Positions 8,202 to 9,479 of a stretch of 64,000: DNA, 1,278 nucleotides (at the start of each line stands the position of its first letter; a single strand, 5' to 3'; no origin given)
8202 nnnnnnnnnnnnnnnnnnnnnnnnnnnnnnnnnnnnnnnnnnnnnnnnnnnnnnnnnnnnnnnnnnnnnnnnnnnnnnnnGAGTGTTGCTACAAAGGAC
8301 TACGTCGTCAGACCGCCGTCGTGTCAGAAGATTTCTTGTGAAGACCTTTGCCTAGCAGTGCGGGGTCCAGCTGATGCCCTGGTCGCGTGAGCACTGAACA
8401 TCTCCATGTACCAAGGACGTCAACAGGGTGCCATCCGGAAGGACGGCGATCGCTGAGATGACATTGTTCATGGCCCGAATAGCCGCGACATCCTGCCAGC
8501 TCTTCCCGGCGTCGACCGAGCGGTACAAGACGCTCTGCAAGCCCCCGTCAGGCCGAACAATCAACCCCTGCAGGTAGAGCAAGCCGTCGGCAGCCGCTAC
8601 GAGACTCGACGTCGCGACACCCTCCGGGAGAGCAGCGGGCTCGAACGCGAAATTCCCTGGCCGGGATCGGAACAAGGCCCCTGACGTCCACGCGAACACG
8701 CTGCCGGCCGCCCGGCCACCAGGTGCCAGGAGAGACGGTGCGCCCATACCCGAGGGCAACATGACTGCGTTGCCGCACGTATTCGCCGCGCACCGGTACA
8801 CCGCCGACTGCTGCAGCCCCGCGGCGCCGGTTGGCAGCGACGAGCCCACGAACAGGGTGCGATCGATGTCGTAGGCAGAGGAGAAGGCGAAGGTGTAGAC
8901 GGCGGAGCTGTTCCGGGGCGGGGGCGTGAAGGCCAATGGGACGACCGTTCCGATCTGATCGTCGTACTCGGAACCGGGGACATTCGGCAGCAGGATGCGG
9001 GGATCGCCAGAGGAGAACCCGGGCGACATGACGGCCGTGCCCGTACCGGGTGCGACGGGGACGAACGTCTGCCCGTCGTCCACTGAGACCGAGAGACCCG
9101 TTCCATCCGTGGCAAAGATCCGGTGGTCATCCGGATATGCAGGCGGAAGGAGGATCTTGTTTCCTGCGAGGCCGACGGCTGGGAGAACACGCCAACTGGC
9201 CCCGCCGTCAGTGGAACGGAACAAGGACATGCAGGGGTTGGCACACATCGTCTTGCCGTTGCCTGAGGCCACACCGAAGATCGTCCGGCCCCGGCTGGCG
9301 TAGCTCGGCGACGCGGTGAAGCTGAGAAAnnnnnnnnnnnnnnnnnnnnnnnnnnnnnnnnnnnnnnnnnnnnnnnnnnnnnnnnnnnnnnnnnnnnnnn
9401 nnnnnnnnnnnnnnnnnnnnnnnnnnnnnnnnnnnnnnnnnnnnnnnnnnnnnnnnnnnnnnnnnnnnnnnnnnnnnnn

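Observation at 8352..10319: ECF sigma factor covalently fused to a transmembrane helix and an extracytoplasmic BNR/Asp-box propeller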

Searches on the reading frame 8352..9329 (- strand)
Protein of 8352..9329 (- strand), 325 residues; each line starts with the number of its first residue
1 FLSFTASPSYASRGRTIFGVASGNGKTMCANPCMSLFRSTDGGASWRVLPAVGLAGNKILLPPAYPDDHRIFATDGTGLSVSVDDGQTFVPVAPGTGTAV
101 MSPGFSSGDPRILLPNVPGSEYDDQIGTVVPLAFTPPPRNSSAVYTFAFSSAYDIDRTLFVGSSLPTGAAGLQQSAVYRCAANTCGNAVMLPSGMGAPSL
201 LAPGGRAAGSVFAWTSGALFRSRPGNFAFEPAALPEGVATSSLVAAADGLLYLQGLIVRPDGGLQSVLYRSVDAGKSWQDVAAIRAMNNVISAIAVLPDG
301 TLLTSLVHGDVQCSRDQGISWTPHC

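Call 38: search_solved_structures(query=window:8352-9329:-, max_evalue=1)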
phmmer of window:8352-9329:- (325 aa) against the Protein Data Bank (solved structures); distinct sequences matched with E-value up to 1: 4.
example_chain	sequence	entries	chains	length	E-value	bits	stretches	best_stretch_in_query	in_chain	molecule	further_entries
2cn3_A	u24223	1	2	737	1.6e-06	30.9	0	204-280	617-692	BETA-1,4-XYLOGLUCAN HYDROLASE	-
2cn2_A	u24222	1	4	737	1.6e-06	30.9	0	204-280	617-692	BETA-1,4-XYLOGLUCAN HYDROLASE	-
5oj3_A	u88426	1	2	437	0.035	16.6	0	29-102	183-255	Photosystem II stability/assembly factor HCF136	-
3b7f_A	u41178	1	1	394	0.86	12.1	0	21-49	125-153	Glycosyl hydrolase, BNR repeat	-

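Call 46: find_related_loci(query=A4, collection=metagenome_contigs, flank=6000)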
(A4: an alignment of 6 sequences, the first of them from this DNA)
Query A4 (320 aa) in metagenome_contigs; peptide patterns used: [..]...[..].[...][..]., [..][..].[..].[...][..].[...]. (x = any residue, [..] = any of these).
408 stretches matched a pattern; 32 encode a relative of the query (tblastn E <= 1e-3); 32 distinct loci.
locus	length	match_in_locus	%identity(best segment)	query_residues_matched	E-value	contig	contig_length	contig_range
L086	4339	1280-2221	41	3-320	4e-60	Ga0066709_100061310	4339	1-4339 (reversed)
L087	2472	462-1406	39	1-320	2e-57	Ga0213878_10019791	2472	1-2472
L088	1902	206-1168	40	1-320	9e-58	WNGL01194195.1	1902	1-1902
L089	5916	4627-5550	40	16-320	4e-56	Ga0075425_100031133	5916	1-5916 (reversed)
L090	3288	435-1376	38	2-320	6e-55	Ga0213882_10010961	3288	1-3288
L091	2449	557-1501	37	1-320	5e-53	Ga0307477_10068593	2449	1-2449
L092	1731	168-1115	37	1-320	9e-54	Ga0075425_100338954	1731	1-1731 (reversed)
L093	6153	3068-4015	38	2-320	2e-52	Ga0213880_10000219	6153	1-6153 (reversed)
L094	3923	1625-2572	38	2-320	7e-52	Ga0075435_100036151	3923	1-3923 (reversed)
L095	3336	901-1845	36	1-320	2e-51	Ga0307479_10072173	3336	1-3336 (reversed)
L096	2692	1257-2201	37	1-320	7e-52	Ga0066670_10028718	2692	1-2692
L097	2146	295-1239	36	1-320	3e-52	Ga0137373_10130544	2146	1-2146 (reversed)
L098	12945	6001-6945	35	1-320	5e-51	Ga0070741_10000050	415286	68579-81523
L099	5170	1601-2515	38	16-320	5e-51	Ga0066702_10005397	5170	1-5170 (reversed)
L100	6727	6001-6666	45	2-226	3e-49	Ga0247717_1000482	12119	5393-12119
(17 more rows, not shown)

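Call 60: find_homologous_proteins(query=A4, max_evalue=0.001)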
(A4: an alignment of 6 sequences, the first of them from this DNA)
Query A4 (6 sequences) (320 aa, profile of the alignment): 921 proteins with E <= 0.001 among 8000 candidates; the best 120 are listed.
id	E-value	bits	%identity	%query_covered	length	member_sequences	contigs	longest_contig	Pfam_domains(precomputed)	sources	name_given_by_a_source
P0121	4.7e-132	458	37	100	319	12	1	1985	PF02012.27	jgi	jgi:hypothetical protein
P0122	1.4e-130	453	99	100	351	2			PF02012.27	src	-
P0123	3.9e-124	432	38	100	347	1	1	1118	PF02012.27,PF15902.13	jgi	jgi:photosystem II stability/assembly factor-like uncharacterized protein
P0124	4.4e-122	425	36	100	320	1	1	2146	PF02012.27,PF15902.13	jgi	-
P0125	1.9e-121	423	38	100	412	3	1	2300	PF02012.27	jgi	jgi:hypothetical protein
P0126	2.8e-119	416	36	100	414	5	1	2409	PF02012.27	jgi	jgi:photosystem II stability/assembly factor-like uncharacterized protein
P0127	5.2e-118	412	36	95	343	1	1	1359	PF02012.27,PF15902.13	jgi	jgi:photosystem II stability/assembly factor-like uncharacterized protein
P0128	5.2e-118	412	35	99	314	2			PF02012.27,PF15902.13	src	-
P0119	4.8e-116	405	36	100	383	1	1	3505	PF02012.27,PF15902.13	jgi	jgi:hypothetical protein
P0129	2.4e-110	387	34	100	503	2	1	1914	PF02012.27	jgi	jgi:hypothetical protein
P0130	2.5e-108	380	33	100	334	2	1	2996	PF15902.13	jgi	jgi:hypothetical protein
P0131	2.0e-107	377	37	91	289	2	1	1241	PF02012.27,PF15902.13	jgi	jgi:hypothetical protein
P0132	5.0e-107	376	39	98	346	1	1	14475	PF02012.27,PF15902.13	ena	-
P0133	4.0e-105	370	37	92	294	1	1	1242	PF02012.27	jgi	jgi:hypothetical protein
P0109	1.3e-104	368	40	100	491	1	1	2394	PF02012.27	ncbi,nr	ncbi:MAG: exo-alpha-sialidase, partial [Acidimicrobiia bacterium]|nr:exo-alpha-sialidase [Acidimicro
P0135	1.0e-99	352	38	100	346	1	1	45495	PF02012.27,PF15902.13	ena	-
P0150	1.5e-67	246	33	100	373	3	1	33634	PF02012.27,PF15902.13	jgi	jgi:hypothetical protein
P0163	8.1e-34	135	27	99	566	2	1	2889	PF25852.1,PF14870.13,PF21471.4,PF02012.27,PF15902.13,PF13088.13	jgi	jgi:photosystem II stability/assembly factor-like uncharacterized protein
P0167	8.2e-24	102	28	74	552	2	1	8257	PF25852.1,PF24316.2,PF14870.13,PF02012.27,PF15902.13,PF13088.13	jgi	jgi:photosystem II stability/assembly factor-like uncharacterized protein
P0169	4.6e-23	100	27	99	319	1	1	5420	PF25852.1,PF14870.13,PF02012.27,PF15902.13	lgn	-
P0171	7.9e-21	93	25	93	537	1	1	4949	PF25852.1,PF14870.13,PF02012.27,PF15902.13,PF13088.13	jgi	-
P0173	1.9e-19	88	26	90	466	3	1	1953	PF25852.1,PF14870.13,PF02012.27,PF15902.13,PF13088.13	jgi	-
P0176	1.3e-17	82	30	40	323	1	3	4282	PF25852.1,PF14870.13,PF02012.27,PF15902.13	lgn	-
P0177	2.0e-17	81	34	25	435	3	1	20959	PF25852.1,PF14870.13,PF02012.27,PF15902.13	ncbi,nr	ncbi:MAG: YCF48-related protein, partial [Chloroflexota bacterium]|nr:YCF48-related protein [Chlorof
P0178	2.3e-17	81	39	17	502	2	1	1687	PF25852.1,PF14870.13,PF02012.27,PF15902.13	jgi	jgi:photosystem II stability/assembly factor-like uncharacterized protein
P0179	3.1e-17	81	31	19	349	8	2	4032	PF15899.12,PF25852.1,PF14870.13,PF02012.27,PF15902.13,PF13088.13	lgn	-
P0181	7.2e-17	80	27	51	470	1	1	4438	PF25852.1,PF14870.13,PF02012.27,PF15902.13,PF13088.13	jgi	jgi:photosystem II stability/assembly factor-like uncharacterized protein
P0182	8.0e-17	79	34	17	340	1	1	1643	PF13360.14,PF15899.12,PF25852.1,PF24316.2,PF14870.13,PF02012.27,PF15902.13,PF03174.20,PF13088.13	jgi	-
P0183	1.4e-16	79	24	93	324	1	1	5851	PF25852.1,PF14870.13,PF02012.27,PF15902.13,PF13088.13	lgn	-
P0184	2.2e-16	78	32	33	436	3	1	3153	PF15899.12,PF25852.1,PF14870.13,PF02012.27,PF15902.13,PF13088.13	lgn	-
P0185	2.4e-16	78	39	22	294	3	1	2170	PF25852.1,PF14870.13,PF02012.27,PF15902.13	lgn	-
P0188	1.1e-15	76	36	21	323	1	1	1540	PF25852.1,PF14870.13,PF02012.27,PF15902.13,PF13088.13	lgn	-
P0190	1.5e-15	75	40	18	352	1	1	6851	PF15899.12,PF25852.1,PF14870.13,PF02012.27,PF15902.13,PF13088.13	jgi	jgi:photosystem II stability/assembly factor-like uncharacterized protein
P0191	1.9e-15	75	34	18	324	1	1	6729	PF25852.1,PF24316.2,PF14870.13,PF02012.27,PF15902.13,PF13088.13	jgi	jgi:photosystem II stability/assembly factor-like uncharacterized protein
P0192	2.1e-15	75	26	96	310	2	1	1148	PF15899.12,PF25852.1,PF14870.13,PF02012.27,PF15902.13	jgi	jgi:photosystem II stability/assembly factor-like uncharacterized protein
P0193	2.5e-15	75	36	18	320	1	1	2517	PF25852.1,PF14870.13,PF02012.27,PF15902.13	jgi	jgi:photosystem II stability/assembly factor-like uncharacterized protein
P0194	3.0e-15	74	34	18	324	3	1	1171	PF15899.12,PF25852.1,PF14870.13,PF02012.27,PF15902.13,PF13088.13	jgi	jgi:photosystem II stability/assembly factor-like uncharacterized protein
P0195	3.4e-15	74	28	87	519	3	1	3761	PF25852.1,PF14870.13,PF02012.27,PF15902.13,PF13088.13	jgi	jgi:photosystem II stability/assembly factor-like uncharacterized protein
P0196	3.5e-15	74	28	27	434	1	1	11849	PF25852.1,PF14870.13,PF02012.27,PF15902.13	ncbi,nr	ncbi:MAG: hypothetical protein KDB04_14635, partial [Acidimicrobiales bacterium]|nr:hypothetical pro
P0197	4.2e-15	74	27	82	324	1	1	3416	PF15899.12,PF25852.1,PF14870.13,PF02012.27,PF15902.13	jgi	jgi:photosystem II stability/assembly factor-like uncharacterized protein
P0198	4.5e-15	74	35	26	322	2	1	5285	PF25852.1,PF14870.13,PF02012.27,PF15902.13,PF13088.13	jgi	jgi:photosystem II stability/assembly factor-like uncharacterized protein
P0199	4.6e-15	74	38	19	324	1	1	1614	PF25852.1,PF14870.13,PF13810.13,PF02012.27,PF15902.13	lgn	-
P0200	4.6e-15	74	36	18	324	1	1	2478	PF15899.12,PF25852.1,PF14870.13,PF02012.27,PF15902.13,PF13088.13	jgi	jgi:photosystem II stability/assembly factor-like uncharacterized protein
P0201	4.8e-15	74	35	18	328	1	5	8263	PF15899.12,PF25852.1,PF14870.13,PF02012.27,PF15902.13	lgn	-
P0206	8.7e-15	73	34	19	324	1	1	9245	PF15899.12,PF25852.1,PF14870.13,PF02012.27,PF15902.13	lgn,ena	-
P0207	9.5e-15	73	26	77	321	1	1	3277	PF25852.1,PF14870.13,PF02012.27,PF15902.13,PF13088.13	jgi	jgi:hypothetical protein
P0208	9.8e-15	73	25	93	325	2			PF25852.1,PF14870.13,PF02012.27,PF15902.13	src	-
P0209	9.8e-15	73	33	29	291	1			PF15899.12,PF14870.13,PF02012.27,PF15902.13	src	-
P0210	1.0e-14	73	33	35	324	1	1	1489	PF25852.1,PF14870.13,PF02012.27,PF15902.13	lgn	-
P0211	1.1e-14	72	33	26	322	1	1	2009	PF25852.1,PF14870.13,PF02012.27,PF15902.13,PF13088.13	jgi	jgi:photosystem II stability/assembly factor-like uncharacterized protein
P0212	1.1e-14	72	34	17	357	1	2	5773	PF15899.12,PF25852.1,PF14870.13,PF02012.27,PF15902.13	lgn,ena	-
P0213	1.2e-14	72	32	23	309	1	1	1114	PF25852.1,PF14870.13,PF02012.27,PF15902.13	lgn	-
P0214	1.8e-14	72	25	77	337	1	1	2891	PF25852.1,PF14870.13,PF02012.27,PF15902.13,PF13088.13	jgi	jgi:photosystem II stability/assembly factor-like uncharacterized protein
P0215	2.0e-14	72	40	18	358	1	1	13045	PF25852.1,PF14870.13,PF02012.27,PF15902.13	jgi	jgi:photosystem II stability/assembly factor-like uncharacterized protein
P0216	2.2e-14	71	29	38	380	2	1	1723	PF25852.1,PF14870.13,PF02012.27,PF15902.13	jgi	-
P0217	2.3e-14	71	27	54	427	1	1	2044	PF25852.1,PF14870.13,PF02012.27,PF15902.13,PF13088.13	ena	-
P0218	2.3e-14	71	30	35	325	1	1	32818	PF25852.1,PF14870.13,PF02012.27,PF15902.13,PF13088.13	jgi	jgi:photosystem II stability/assembly factor-like uncharacterized protein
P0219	2.5e-14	71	36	19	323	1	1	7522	PF25852.1,PF14870.13,PF02012.27,PF15902.13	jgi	jgi:photosystem II stability/assembly factor-like uncharacterized protein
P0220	3.7e-14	71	40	20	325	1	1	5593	PF15899.12,PF25852.1,PF14870.13,PF02012.27,PF15902.13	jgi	jgi:photosystem II stability/assembly factor-like uncharacterized protein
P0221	6.3e-14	70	25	90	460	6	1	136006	PF15899.12,PF25852.1,PF14870.13,PF02012.27,PF15902.13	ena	-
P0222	6.5e-14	70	33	19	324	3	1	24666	PF25852.1,PF24316.2,PF14870.13,PF02012.27,PF15902.13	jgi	jgi:photosystem II stability/assembly factor-like uncharacterized protein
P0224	7.4e-14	70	23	93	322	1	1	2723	PF25852.1,PF14870.13,PF02012.27,PF15902.13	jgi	jgi:photosystem II stability/assembly factor-like uncharacterized protein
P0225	8.8e-14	69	33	32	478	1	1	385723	PF25852.1,PF14870.13,PF02012.27,PF15902.13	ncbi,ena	-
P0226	1.3e-13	69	34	19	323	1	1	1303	PF14870.13,PF02012.27,PF15902.13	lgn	-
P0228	1.4e-13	69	28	18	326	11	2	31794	PF14870.13,PF13810.13,PF02012.27,PF15902.13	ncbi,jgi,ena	jgi:photosystem II stability/assembly factor-like uncharacterized protein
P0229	1.5e-13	69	32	19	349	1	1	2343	PF25852.1,PF14870.13,PF02012.27,PF15902.13,PF13088.13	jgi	jgi:photosystem II stability/assembly factor-like uncharacterized protein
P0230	1.6e-13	69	39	22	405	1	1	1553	PF25852.1,PF14870.13,PF02012.27,PF15902.13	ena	-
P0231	1.6e-13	69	27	23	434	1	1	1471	PF07494.18,PF18962.8,PF25852.1,PF14870.13,PF13860.13,PF02012.27,PF15902.13,PF13088.13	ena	-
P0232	1.7e-13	68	33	21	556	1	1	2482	PF10647.16,PF25852.1,PF14870.13,PF02012.27,PF15902.13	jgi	jgi:photosystem II stability/assembly factor-like uncharacterized protein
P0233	1.8e-13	68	28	79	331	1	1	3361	PF25852.1,PF14870.13,PF02012.27,PF15902.13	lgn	-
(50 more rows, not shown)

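Call 61: find_encoding_contigs(protein=P0135, flank=5000, max_places=1)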
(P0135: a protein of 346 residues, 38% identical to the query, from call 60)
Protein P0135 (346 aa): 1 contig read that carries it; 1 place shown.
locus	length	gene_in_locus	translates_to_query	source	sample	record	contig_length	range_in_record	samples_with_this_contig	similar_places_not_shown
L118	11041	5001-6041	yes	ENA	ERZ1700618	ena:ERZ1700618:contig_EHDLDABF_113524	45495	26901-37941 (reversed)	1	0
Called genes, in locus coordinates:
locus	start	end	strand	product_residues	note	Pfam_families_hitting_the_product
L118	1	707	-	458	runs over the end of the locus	PF01565:FAD_binding_4, PF08031:BBE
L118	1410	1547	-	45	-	-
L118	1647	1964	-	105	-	-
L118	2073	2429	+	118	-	-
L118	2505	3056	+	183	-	-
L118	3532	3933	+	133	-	PF00355:Rieske, PF13806:Rieske_2, PF22543:Rieske_4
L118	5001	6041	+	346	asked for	PF15902:Sortilin-Vps10 (faint), PF02012:BNR (faint)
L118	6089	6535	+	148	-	-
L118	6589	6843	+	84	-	-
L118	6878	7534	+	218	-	PF02082:Rrf2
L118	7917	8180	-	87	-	-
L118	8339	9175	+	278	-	PF00005:ABC_tran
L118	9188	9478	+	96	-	-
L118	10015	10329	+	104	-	PF00528:BPD_transp_1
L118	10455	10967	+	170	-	PF00027:cNMP_binding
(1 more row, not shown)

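Call 62: find_encoding_contigs(protein=P0150, flank=5000, max_places=1)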
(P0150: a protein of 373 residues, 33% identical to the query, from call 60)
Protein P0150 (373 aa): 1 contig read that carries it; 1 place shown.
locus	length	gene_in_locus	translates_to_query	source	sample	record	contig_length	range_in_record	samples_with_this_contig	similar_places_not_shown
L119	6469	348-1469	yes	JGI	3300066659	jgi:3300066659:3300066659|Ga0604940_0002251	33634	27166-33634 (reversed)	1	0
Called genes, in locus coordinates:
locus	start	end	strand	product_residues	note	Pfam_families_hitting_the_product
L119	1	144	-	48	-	?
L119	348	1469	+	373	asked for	PF15902:Sortilin-Vps10 (faint), PF02012:BNR (faint)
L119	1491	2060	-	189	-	PF13302:Acetyltransf_3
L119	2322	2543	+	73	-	-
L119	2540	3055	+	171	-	-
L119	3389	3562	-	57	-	PF28317:Lant_leader_dom (weak)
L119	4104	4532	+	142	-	-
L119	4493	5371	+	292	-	-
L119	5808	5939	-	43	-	-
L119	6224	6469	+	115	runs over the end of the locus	-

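Call 63: find_encoding_contigs(protein=P0132, flank=5000, max_places=1)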
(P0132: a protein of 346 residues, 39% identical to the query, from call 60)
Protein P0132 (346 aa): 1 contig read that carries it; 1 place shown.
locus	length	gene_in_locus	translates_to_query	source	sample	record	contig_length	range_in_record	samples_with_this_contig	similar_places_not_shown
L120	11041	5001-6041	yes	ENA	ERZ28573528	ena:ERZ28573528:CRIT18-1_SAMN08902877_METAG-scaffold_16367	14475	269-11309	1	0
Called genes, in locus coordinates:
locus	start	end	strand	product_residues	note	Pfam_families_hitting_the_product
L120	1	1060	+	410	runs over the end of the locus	PF00067:p450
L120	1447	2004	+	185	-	PF06737:Transglycosylas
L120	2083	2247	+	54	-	-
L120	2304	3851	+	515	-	PF00501:AMP-binding, PF13193:AMP-binding_C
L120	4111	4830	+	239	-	-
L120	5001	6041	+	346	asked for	PF02012:BNR (faint), PF15902:Sortilin-Vps10 (faint)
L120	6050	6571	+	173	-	-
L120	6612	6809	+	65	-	-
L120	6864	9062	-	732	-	PF08447:PAS_3, PF01590:GAF, PF13185:GAF_2, PF22922:GAF_NLP (weak), PF00990:GGDEF, PF00563:EAL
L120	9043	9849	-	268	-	-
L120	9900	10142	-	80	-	PF12728:HTH_17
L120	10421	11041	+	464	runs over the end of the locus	PF00069:Pkinase, PF07714:PK_Tyr_Ser-Thr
